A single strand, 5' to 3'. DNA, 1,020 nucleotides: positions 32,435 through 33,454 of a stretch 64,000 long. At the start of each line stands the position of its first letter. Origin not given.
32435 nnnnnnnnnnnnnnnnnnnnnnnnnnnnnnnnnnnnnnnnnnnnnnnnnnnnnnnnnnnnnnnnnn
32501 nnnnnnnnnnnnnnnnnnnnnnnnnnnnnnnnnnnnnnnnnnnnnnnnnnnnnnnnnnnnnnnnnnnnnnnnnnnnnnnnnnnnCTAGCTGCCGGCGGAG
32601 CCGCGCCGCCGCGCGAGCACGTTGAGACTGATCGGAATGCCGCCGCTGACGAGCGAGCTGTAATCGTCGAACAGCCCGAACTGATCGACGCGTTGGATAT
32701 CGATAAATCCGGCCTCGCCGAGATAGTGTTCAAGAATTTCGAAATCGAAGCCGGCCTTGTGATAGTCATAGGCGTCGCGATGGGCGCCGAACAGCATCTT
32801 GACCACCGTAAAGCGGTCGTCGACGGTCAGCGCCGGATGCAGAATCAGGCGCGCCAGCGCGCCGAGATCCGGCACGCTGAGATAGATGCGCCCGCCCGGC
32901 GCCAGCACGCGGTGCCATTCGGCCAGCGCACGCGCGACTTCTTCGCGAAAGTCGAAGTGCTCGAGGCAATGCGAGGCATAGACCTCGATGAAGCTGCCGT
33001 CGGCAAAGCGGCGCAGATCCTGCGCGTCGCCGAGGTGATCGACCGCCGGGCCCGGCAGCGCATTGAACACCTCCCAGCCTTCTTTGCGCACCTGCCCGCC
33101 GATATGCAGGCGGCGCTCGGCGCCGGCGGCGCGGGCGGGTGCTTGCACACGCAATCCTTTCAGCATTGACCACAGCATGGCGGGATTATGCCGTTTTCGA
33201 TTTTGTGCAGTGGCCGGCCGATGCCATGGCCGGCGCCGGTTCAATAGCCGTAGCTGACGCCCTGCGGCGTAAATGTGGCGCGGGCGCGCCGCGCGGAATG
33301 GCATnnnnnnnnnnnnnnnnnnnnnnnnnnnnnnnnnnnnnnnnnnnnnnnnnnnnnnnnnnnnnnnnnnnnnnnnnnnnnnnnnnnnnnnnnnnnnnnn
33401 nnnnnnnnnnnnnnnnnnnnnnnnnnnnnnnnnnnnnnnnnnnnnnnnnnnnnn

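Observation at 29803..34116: Methyltransferase + TPR/GT41 glycosyltransferase pair inserted between the alpha and beta genes of a two-subunit Fe-S hydro-lyase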

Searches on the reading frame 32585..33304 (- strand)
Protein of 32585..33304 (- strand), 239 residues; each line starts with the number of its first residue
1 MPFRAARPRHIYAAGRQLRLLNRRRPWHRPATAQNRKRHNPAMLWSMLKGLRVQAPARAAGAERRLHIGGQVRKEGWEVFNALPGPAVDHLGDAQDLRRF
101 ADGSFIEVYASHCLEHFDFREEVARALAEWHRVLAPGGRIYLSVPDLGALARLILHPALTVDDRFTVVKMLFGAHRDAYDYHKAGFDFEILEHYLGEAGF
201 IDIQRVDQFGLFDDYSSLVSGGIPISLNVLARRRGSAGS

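Call 3: search_protein_families(library=pfam, proteins=[window:32585-33304:-], max_evalue=0.01)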
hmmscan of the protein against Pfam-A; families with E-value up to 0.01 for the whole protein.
window:32585-33304:- (239 aa): 3 families
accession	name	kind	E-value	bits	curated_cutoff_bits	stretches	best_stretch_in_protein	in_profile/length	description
PF08241.18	Methyltransf_11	-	1.1e-09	39.2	21.2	1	90-141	47-94/95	Methyltransferase domain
PF13649.12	Methyltransf_25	-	2.8e-05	25.1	27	1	91-138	52-97/97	Methyltransferase domain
PF13489.12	Methyltransf_23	-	0.00032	20.9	27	1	95-155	72-130/164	Methyltransferase domain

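Call 7: search_protein_families(library=ncbifam, proteins=[window:32585-33178:-], max_evalue=0.001)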
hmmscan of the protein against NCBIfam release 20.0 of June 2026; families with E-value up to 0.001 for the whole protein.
window:32585-33178:- (197 aa): 1 family
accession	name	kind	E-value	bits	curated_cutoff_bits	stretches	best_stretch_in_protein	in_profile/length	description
NF038099.1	AsSugarArsM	exception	6e-05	22.4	400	1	50-103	123-174/321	arsenosugar biosynthesis arsenite methyltransferase ArsM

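Call 24: search_solved_structures(query=window:32585-33178:-, max_evalue=1, show_alignments=2)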
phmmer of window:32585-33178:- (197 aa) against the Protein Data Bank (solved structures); distinct sequences matched with E-value up to 1: 11.
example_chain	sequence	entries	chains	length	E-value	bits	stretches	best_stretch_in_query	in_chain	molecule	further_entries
3bus_A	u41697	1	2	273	0.032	17.3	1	49-100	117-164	Methyltransferase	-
5evj_A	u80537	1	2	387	0.16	15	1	59-101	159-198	Arsenite methyltransferase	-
2p7h_A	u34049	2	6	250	0.28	14.2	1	64-130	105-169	Hypothetical protein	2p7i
8zc8_A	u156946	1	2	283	0.34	14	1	49-101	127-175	MitM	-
21zq_A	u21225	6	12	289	0.35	13.9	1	49-101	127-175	MitM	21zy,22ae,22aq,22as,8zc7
8oin_Aa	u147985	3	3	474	0.39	13.8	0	69-104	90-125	Peptide chain release factor 1, mitochondrial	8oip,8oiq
8oir_Aa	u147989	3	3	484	0.41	13.7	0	69-104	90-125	Peptide chain release factor 1, mitochondrial | Peptide chain release factor 1, mitochondrial,mtRF1(AAQ)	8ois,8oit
2awc_A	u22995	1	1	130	0.5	13.4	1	34-101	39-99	hemerythrin-like domain protein DcrH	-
3waq_A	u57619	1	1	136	0.51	13.4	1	34-102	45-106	Hemerythrin-like domain protein DcrH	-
2avk_A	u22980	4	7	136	0.55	13.3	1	34-100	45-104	hemerythrin-like domain protein DcrH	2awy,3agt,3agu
3whn_A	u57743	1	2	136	0.59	13.2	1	34-100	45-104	Hemerythrin-like domain protein DcrH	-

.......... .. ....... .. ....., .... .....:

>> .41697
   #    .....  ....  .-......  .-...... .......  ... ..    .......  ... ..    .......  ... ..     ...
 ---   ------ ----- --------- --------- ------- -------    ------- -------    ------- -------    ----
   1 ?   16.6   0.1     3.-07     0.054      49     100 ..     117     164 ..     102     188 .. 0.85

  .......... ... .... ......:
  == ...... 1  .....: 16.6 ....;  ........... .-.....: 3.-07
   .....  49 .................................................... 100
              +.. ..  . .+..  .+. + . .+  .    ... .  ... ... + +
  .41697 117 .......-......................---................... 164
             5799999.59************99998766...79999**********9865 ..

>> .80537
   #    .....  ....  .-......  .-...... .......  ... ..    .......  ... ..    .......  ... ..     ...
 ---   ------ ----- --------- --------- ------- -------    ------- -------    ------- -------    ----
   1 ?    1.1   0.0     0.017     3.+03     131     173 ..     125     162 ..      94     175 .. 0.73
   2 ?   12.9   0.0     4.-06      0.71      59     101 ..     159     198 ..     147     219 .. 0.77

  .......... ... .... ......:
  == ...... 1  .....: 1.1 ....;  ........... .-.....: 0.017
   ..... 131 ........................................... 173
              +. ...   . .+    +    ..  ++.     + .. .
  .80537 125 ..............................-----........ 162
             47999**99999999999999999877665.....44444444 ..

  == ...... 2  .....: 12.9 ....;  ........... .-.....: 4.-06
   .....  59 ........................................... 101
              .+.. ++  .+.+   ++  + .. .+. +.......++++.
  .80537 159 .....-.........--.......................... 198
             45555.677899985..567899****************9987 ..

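Call 25: find_homologous_proteins(query=window:32585-33178:-, max_evalue=0.00001)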
Query window:32585-33178:- (197 aa): 544 proteins with E <= 0.00001 among 2476 candidates; the best 120 are listed.
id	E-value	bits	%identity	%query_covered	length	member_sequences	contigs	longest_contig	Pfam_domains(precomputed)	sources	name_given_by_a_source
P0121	4.5e-127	440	99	100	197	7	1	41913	PF13649.13,PF08241.19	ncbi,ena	-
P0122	4.2e-92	326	76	97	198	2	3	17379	PF08241.19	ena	-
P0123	2.9e-91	323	74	98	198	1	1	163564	PF08241.19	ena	-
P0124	2.5e-89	316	73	99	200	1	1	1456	PF08241.19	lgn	-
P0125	9.0e-88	311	72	97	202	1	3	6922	PF13649.13,PF08241.19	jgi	jgi:predicted SAM-dependent methyltransferase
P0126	1.7e-86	307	73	95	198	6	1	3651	PF13649.13,PF08241.19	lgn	-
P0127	9.5e-86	305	73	91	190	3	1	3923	PF08241.19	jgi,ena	-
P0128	3.9e-83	296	70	97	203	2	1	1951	PF08241.19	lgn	-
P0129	1.4e-82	294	71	97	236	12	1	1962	PF08241.19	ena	-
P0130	1.4e-82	294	70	94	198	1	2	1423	PF08241.19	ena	-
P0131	8.3e-79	282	67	97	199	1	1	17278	PF08241.19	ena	-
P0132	1.3e-77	278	65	99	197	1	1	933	PF08241.19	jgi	jgi:predicted SAM-dependent methyltransferase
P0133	2.0e-77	278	66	97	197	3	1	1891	PF13489.13,PF08241.19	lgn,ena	-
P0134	3.2e-77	277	67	97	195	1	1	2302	PF08241.19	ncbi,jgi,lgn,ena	jgi:predicted SAM-dependent methyltransferase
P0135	2.2e-73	264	64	98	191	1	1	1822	PF08241.19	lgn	-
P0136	6.0e-73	263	64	97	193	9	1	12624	PF13489.13,PF13649.13,PF08241.19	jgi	-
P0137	1.9e-72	261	63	98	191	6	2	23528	PF08241.19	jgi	jgi:predicted SAM-dependent methyltransferase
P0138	6.8e-72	260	62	98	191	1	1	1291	PF08241.19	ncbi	-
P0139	2.6e-71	258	64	98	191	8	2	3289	PF08241.19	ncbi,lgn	-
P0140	4.1e-71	257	62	97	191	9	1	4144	PF13489.13,PF13649.13,PF08241.19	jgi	jgi:predicted SAM-dependent methyltransferase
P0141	6.4e-71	256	61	98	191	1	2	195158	PF13649.13,PF08241.19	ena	-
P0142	9.3e-71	256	61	98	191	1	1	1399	PF13649.13,PF08241.19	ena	-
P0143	9.5e-71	256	62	97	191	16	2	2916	PF13489.13,PF08241.19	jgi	jgi:predicted SAM-dependent methyltransferase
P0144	1.6e-70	255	63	97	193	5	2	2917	PF08241.19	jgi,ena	jgi:predicted SAM-dependent methyltransferase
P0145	5.7e-70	253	59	95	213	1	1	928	PF08241.19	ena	-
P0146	5.9e-70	253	62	98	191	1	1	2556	PF08241.19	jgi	-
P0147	6.5e-70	253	61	98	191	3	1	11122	PF08241.19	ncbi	-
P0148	1.8e-69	252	61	99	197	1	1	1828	PF08241.19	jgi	jgi:predicted SAM-dependent methyltransferase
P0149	2.0e-69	251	61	98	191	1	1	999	PF08241.19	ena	-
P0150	3.8e-69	251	60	98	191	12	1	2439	PF13649.13,PF08241.19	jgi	jgi:predicted SAM-dependent methyltransferase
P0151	4.4e-69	250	61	98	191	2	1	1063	PF13489.13,PF08241.19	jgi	jgi:predicted SAM-dependent methyltransferase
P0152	1.7e-68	248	60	98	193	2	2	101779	PF08241.19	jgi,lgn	jgi:predicted SAM-dependent methyltransferase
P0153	3.0e-68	248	73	77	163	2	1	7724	PF08241.19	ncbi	-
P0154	4.7e-68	247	60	98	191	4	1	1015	PF08241.19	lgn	-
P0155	5.1e-68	247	61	98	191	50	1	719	PF13489.13,PF08241.19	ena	-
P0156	6.9e-68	246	61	98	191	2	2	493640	PF13489.13,PF08241.19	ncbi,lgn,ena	-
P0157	8.9e-68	246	61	98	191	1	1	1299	PF08241.19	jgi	jgi:predicted SAM-dependent methyltransferase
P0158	2.5e-67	245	64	85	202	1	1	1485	PF08241.19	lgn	-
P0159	4.2e-67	244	57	99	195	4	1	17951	PF08241.19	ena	-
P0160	1.8e-66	242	60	97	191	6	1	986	PF13489.13,PF13649.13,PF08241.19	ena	-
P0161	3.9e-66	241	59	98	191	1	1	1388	PF13489.13,PF08241.19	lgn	-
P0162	4.5e-66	241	60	98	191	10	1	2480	PF08241.19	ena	-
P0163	1.1e-65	239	59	98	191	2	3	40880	PF08241.19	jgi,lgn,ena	-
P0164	1.2e-65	239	58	97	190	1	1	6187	PF08241.19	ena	-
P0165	1.3e-65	239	56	98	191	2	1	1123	PF13489.13,PF08241.19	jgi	-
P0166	1.4e-65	239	58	98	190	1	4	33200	PF08241.19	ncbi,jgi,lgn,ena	-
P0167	2.7e-65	238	59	97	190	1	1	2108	PF08241.19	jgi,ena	-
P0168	7.0e-65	237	58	98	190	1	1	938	PF08241.19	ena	-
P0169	1.5e-64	236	56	98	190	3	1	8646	PF13489.13,PF08241.19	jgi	-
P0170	4.8e-64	234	59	89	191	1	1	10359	PF13489.13,PF13649.13,PF08241.19,PF08242.19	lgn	-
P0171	1.1e-63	233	58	94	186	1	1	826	PF08241.19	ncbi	-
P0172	3.8e-63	231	60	86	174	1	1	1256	PF13489.13,PF13649.13,PF08241.19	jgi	-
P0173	5.4e-63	230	60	92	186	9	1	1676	PF08241.19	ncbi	-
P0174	6.8e-63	230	57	98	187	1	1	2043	PF08241.19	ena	-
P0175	8.4e-63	230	58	88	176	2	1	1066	PF13489.13,PF08241.19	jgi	jgi:predicted SAM-dependent methyltransferase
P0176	2.6e-62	228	59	91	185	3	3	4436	PF13489.13,PF08241.19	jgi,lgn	jgi:predicted SAM-dependent methyltransferase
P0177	4.1e-62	228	58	86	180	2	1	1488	PF13489.13,PF08241.19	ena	-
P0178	4.3e-62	228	59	92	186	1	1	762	PF08241.19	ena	-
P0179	7.2e-62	227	57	87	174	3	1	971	PF13489.13,PF08241.19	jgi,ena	-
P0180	7.4e-62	227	60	87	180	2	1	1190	PF13489.13,PF08241.19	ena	-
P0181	2.5e-61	225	57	86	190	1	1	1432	PF13489.13,PF13649.13,PF08241.19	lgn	-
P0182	3.4e-61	225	57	89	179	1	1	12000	PF13489.13,PF08241.19,PF08242.19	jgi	jgi:predicted SAM-dependent methyltransferase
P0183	4.0e-61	224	61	88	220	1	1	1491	PF13489.13,PF13649.13,PF02810.22,PF08241.19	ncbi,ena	-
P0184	5.5e-61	224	60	87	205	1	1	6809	PF13489.13,PF13649.13,PF08241.19,PF08242.19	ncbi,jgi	jgi:predicted SAM-dependent methyltransferase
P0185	1.4e-60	223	61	86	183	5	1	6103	PF13489.13,PF13649.13,PF08241.19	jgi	jgi:predicted SAM-dependent methyltransferase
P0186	3.1e-60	221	59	86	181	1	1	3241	PF13489.13,PF08241.19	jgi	jgi:predicted SAM-dependent methyltransferase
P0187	4.5e-60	221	56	89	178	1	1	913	PF13489.13,PF13649.13,PF08241.19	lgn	-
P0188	5.2e-60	221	58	86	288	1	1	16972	PF13844.13,PF08241.19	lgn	-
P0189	9.1e-60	220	57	90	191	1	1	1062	PF13489.13,PF13649.13,PF08241.19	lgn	-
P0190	9.3e-60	220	59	86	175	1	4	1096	PF13489.13,PF13649.13,PF08241.19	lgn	-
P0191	9.5e-60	220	55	92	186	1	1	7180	PF13489.13,PF08241.19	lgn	-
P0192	1.1e-59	220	57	86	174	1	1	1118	PF08241.19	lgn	-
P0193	2.1e-59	219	58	88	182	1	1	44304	PF13489.13,PF13649.13,PF08241.19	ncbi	-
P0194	2.4e-59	219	56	87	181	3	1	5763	PF13489.13,PF13649.13,PF08241.19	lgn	-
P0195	2.7e-59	218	57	86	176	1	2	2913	PF13489.13,PF13649.13,PF08241.19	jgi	jgi:predicted SAM-dependent methyltransferase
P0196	4.4e-59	218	56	89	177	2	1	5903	PF13489.13,PF13649.13,PF08241.19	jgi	jgi:predicted SAM-dependent methyltransferase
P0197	4.5e-59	218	61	86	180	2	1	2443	PF08241.19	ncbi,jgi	-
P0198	4.6e-59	218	59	87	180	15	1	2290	PF13489.13,PF08241.19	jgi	-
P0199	4.8e-59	218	58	86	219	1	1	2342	PF02810.22,PF08241.19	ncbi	-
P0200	5.1e-59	218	57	87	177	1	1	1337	PF13489.13,PF08241.19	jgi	jgi:predicted SAM-dependent methyltransferase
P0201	8.1e-59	217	58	88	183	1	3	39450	PF13489.13,PF13649.13,PF08241.19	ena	-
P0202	8.2e-59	217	59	87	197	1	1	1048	PF13489.13,PF08241.19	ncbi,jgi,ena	jgi:predicted SAM-dependent methyltransferase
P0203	1.0e-58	217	57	88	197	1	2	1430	PF08241.19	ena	-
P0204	1.3e-58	216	59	89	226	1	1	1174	PF08241.19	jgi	jgi:predicted SAM-dependent methyltransferase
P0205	1.3e-58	216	57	86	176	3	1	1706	PF13489.13,PF13649.13,PF08241.19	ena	-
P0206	1.4e-58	216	58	86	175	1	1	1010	PF13489.13,PF08241.19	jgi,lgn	jgi:predicted SAM-dependent methyltransferase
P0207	1.5e-58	216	56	89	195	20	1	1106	PF13489.13,PF08241.19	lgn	-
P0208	1.6e-58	216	57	88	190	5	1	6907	PF13489.13,PF08241.19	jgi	jgi:predicted SAM-dependent methyltransferase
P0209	1.6e-58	216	55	95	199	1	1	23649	PF13489.13,PF13649.13,PF08241.19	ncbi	-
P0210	1.7e-58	216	58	85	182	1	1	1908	PF13489.13,PF08241.19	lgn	-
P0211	1.9e-58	216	57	87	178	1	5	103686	PF13489.13,PF08241.19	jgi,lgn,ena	-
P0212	2.0e-58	216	57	86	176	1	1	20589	PF13489.13,PF13649.13,PF08241.19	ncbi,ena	-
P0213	2.1e-58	215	58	86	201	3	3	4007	PF13489.13,PF13649.13,PF08241.19,PF08242.19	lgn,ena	-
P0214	2.3e-58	215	57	86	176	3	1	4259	PF13489.13,PF13649.13,PF08241.19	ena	-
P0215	2.6e-58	215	58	86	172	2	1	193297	PF08241.19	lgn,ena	-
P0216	2.9e-58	215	60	85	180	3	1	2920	PF13489.13,PF08241.19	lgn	-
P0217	3.5e-58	215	56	86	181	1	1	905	PF13489.13,PF13649.13,PF08241.19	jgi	jgi:predicted SAM-dependent methyltransferase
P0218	3.6e-58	215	59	87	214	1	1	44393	PF13489.13,PF13649.13,PF02810.22,PF08241.19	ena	-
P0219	3.8e-58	215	61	86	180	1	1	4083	PF08241.19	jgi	-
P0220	3.8e-58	215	56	89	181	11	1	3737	PF08241.19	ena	-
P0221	4.0e-58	215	58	86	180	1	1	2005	PF13489.13,PF08241.19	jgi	-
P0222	4.4e-58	214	56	89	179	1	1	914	PF13489.13,PF08241.19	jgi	jgi:predicted SAM-dependent methyltransferase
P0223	4.9e-58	214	57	87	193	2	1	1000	PF13489.13,PF13649.13,PF08241.19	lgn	-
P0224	5.0e-58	214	56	90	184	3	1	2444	PF13489.13,PF13649.13,PF08241.19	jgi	-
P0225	5.1e-58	214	56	86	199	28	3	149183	PF13489.13,PF08241.19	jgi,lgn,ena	-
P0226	5.2e-58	214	56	90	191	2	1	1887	PF13489.13,PF13649.13,PF08241.19,PF08242.19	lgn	-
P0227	5.5e-58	214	56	87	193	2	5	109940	PF13489.13,PF08241.19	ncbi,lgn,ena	-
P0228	7.9e-58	214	59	86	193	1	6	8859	PF13489.13,PF13649.13,PF08241.19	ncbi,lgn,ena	-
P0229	7.9e-58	214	58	86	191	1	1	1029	PF13489.13,PF13649.13,PF08241.19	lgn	-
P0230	9.7e-58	213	58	87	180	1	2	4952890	PF13489.13,PF13649.13,PF08241.19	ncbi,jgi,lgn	jgi:predicted SAM-dependent methyltransferase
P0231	1.0e-57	213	58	86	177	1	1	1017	PF13489.13,PF08241.19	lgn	-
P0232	1.1e-57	213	52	88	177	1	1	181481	PF13489.13,PF08241.19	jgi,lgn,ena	-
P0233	1.3e-57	213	58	87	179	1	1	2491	PF13489.13,PF08241.19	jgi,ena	-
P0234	1.3e-57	213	58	87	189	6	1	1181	PF08241.19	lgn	-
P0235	1.4e-57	213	54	88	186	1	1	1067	PF08241.19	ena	-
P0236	1.4e-57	213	56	89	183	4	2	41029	PF13489.13,PF13649.13,PF08241.19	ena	-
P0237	1.4e-57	213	59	87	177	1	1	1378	PF13489.13,PF08241.19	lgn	-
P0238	1.5e-57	213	57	86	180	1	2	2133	PF08241.19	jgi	jgi:predicted SAM-dependent methyltransferase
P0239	2.3e-57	212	58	87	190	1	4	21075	PF08241.19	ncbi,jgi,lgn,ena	jgi:predicted SAM-dependent methyltransferase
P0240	2.5e-57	212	55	86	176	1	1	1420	PF13489.13,PF13649.13,PF08241.19,PF08242.19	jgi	-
